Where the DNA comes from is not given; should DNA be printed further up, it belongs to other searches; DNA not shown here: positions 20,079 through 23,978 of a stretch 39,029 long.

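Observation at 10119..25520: Orphan 5,133-aa giant ORF with no recognisable export signal or partner genes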

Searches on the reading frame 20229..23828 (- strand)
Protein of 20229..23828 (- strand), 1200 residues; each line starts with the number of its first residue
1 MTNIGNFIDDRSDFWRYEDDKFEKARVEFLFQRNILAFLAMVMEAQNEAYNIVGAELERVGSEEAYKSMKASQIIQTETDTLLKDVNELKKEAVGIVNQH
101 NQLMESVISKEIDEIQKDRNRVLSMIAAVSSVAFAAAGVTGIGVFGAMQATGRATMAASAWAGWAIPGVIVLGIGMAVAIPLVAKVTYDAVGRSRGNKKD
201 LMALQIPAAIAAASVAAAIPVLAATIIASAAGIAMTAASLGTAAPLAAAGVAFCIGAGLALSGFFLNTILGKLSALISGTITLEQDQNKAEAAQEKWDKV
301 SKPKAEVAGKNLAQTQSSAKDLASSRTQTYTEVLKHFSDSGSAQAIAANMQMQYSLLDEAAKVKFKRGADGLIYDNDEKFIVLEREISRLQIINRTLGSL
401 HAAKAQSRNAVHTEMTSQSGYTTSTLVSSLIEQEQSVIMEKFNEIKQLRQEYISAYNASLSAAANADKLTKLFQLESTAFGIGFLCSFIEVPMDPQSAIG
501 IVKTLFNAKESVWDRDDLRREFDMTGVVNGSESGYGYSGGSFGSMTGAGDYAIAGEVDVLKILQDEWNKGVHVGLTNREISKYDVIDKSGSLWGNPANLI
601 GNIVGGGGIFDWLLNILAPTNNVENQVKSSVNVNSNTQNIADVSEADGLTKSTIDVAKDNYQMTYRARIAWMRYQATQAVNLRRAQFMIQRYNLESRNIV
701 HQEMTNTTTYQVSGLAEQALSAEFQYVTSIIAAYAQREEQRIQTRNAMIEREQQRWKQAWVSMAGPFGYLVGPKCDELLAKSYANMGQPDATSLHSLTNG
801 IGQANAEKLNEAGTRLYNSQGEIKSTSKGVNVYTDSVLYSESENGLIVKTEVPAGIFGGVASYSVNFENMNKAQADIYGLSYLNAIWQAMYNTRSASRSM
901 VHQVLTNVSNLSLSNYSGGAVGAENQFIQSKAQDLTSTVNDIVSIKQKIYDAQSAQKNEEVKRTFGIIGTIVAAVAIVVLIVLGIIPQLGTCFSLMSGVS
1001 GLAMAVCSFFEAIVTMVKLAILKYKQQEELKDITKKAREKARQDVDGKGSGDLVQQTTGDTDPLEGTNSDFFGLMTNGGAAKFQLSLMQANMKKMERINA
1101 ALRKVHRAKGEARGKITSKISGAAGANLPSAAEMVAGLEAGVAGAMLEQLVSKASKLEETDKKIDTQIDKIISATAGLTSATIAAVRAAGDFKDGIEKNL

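Call 78: predict_structure(alignment_id=A4)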
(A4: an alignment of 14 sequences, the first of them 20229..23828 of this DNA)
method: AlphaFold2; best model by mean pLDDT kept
length: 1200 residues; sequences in the alignment: 14
mean_pLDDT: 47.3   pTM: 0.37
mean pLDDT of the five models: 47.3, 45.9, 44.2, 42.8, 41.0
residues with pLDDT >= 90: 0; 70-90: 161; 50-70: 306; < 50: 733
segments of 3 or more residues with pLDDT < 50: 59-68, 131-133, 135-266, 512-724, 766-768, 783-932, 934-936, 956-1027, 1043-1092, 1094-1096, 1098-1144, 1171-1200
pLDDT, mean of each block of 10 residues (from residue 1): 69 77 75 68 63 55 47 66 76 81 78 70 57 49 46 40 36 38 43 42 41 40 38 33 31 37 48 57 67 72 73 74 66 57 69 79 66 63 80 73 65 57 58 74 79 74 69 67 61 61 65 37 27 23 25 28 33 24 25 25 27 31 29 26 26 29 38 43 42 36 32 39 50 53 56 58 50 56 41 32 31 30 24 26 28 29 37 43 44 39 31 27 40 48 55 50 40 41 36 34 39 42 48 60 42 30 27 31 40 47 45 39 36 41 49 55 54 42 35 31
secondary structure, 60 per line:
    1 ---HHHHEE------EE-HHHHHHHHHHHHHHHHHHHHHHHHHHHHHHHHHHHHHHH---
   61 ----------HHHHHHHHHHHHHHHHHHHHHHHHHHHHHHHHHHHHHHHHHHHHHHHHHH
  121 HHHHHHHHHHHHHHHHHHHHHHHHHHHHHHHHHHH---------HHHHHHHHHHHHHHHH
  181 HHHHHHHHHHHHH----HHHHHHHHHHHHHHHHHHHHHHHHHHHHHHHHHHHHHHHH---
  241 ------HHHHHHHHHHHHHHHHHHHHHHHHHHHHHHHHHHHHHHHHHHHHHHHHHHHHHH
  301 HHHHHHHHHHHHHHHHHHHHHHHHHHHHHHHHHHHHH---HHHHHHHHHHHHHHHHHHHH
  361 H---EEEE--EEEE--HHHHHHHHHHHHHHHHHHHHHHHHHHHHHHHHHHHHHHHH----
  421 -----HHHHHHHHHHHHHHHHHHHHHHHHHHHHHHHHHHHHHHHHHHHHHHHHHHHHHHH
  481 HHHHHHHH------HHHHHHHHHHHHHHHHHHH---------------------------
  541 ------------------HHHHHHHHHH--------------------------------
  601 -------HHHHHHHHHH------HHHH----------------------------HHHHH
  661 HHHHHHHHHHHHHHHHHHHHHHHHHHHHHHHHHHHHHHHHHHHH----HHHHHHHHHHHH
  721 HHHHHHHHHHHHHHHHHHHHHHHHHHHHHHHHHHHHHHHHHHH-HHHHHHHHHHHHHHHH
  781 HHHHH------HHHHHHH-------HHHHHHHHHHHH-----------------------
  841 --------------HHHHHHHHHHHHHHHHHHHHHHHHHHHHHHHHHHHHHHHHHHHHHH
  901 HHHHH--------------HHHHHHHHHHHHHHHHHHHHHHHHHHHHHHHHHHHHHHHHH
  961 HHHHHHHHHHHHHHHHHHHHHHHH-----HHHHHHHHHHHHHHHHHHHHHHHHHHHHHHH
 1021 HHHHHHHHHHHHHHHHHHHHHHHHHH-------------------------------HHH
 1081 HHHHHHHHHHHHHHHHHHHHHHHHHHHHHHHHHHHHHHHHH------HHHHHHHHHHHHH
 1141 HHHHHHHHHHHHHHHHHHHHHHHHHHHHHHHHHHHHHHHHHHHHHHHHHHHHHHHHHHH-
elements in order (helices of 4 or more, strands of 3 or more residues): H4-7 H19-57 H71-155 H165-193 H198-237 H247-337 H341-361 E365-368 E371-374 H377-416 H426-488 H495-513 H559-568 H608-617 H624-627 H656-704 H709-763 H765-785 H792-798 H806-817 H855-905 H920-984 H990-1046 H1078-1121 H1128-1199

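Call 82: fold_search(model_id=the predicted structure, library=pdb)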
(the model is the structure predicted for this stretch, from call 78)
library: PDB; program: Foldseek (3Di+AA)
matches with E <= 10: 456; with E <= 0.001: 0
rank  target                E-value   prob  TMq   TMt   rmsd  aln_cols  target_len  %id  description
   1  6rwb_A                5.2e-02  0.93  0.10  0.07  36.2       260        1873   15  Cryo-EM structure of Yersinia pseudotuberculosis TcaA-TcaB (released 2019-10-23)
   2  2wcd_A                5.2e-02  0.57  0.08  0.25  26.2       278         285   11  Crystal structure of the assembled cytolysin A pore (released 2009-05-05)
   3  4kik_A                6.4e-02  0.30  0.06  0.10  36.5       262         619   12  Human IkB kinase beta (released 2013-06-26)
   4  4kik_B                7.9e-02  0.28  0.06  0.10  37.0       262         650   11  Human IkB kinase beta (released 2013-06-26)
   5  4avm                  8.3e-02  0.38  0.06  0.24  37.1       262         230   12  Crystal structure of the N-BAR domain of human bridging integrator 2. (released 2012-06-20)
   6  6mrt_A                1.5e-01  0.33  0.08  0.25  47.0       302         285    8  12-meric ClyA pore complex (released 2019-05-15)
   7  4i1q_B                1.6e-01  0.35  0.06  0.27  30.8       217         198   16  Crystal Structure of hBRAP1 N-BAR domain (released 2013-02-06)
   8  6ixe                  2.1e-01  0.25  0.06  0.26  21.5       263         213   14  Crystal structure of SeMet apo SH3BP5 (I41) (released 2019-03-20)
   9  6ixv_C                2.2e-01  0.54  0.08  0.34  21.0       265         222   12  Crystal structure of SH3BP5-Rab11a (released 2019-03-20)
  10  6ixg_B                2.2e-01  0.51  0.07  0.35  22.2       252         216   13  Crystal structure of native apo SH3BP5 (P41) (released 2019-03-20)
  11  8wjo_B                2.4e-01  0.20  0.06  0.22  36.9       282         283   10  Cryo-EM structure of 8-subunit Smc5/6 arm region (released 2024-06-26)
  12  2xmn_A                2.4e-01  0.18  0.06  0.15  36.5       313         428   10  High resolution snapshots of defined TolC open states present an iris- like movement of periplasmic entrance helices (released 2011-01-26)
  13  8a1g_A                2.6e-01  0.33  0.07  0.31  36.8       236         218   10  Structure of the SNX1-SNX5 complex (released 2023-06-14)
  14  6ikn_B                2.6e-01  0.16  0.06  0.19  37.3       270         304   14  Crystal structure of the GAS7 F-BAR domain (released 2019-10-16)
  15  6iko_A                2.6e-01  0.15  0.06  0.18  37.3       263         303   11  Crystal structure of mouse GAS7cb (released 2019-10-16)
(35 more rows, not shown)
